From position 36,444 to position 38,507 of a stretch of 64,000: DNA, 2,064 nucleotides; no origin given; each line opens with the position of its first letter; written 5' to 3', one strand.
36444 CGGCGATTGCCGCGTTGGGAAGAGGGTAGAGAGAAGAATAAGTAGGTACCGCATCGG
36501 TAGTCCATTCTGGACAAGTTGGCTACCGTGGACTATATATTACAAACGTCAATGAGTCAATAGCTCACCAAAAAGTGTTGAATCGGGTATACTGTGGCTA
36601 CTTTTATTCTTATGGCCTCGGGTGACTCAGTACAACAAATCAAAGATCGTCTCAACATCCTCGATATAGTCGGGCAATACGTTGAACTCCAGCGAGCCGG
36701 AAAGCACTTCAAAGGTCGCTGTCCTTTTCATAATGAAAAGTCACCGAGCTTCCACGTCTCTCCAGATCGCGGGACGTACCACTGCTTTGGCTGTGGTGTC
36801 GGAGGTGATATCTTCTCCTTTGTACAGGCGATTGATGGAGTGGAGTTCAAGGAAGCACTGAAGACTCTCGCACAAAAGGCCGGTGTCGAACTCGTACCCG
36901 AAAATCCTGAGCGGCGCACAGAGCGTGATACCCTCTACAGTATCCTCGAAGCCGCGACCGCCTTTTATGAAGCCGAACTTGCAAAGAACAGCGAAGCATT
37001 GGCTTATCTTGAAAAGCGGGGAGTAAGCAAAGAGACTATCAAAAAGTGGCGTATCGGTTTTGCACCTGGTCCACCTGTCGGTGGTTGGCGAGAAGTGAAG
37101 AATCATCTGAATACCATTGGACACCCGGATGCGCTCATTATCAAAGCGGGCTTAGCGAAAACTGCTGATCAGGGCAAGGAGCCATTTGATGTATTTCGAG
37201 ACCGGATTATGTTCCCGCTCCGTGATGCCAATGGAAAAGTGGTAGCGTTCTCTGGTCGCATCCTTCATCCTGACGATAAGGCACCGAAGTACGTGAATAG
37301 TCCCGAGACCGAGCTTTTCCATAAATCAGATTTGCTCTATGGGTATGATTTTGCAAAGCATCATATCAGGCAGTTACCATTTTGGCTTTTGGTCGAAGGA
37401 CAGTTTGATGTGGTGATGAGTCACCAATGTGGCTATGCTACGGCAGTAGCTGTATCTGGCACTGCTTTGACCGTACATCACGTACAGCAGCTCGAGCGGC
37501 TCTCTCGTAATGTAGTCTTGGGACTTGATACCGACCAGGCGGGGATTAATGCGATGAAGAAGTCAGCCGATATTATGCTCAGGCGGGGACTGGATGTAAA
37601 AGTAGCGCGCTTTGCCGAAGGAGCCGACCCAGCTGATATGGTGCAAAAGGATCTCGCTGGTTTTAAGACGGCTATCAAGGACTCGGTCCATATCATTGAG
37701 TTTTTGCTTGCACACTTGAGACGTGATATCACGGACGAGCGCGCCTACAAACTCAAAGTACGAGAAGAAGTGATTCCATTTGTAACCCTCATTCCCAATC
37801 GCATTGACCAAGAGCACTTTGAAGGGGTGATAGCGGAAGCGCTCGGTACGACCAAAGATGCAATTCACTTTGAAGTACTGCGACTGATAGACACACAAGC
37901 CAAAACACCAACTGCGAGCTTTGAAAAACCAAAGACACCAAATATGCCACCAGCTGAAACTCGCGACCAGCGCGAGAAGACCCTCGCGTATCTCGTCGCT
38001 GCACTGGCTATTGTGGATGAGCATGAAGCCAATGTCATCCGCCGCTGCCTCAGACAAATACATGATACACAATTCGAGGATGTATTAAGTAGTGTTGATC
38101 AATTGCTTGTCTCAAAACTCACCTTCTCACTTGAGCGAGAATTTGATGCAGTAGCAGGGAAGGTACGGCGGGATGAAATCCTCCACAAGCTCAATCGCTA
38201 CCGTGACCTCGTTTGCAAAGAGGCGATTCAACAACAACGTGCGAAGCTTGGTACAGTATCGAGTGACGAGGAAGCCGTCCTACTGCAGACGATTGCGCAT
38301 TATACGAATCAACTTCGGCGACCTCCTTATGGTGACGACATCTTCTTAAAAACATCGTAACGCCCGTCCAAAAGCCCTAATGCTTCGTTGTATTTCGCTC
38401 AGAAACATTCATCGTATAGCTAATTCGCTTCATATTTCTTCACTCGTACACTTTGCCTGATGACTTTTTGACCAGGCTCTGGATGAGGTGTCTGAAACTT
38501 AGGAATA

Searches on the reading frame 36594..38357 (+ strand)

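Call 66: search_protein_families(library=pfam, proteins=[window:36594-38357:+], max_evalue=0.00001)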
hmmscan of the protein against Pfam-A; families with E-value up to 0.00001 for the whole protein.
window:36594-38357:+ (588 aa): 5 families
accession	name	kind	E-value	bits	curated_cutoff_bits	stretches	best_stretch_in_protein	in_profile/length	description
PF08275.17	DNAG_N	-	1.7e-38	132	26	1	124-254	1-127/128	DNA primase catalytic core, N-terminal domain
PF01807.25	Zn_ribbon_DnaG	-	3.6e-36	123.3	24.9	1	11-101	4-94/98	CHC2 zinc finger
PF13155.12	Toprim_2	-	2.7e-16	60.1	22.1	1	266-349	2-87/88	Toprim-like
PF13662.12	Toprim_4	-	1.3e-14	54.6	25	1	266-337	5-83/85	Toprim domain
PF01751.28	Toprim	-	5.4e-07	30.1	23.1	1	266-337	4-93/96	Toprim domain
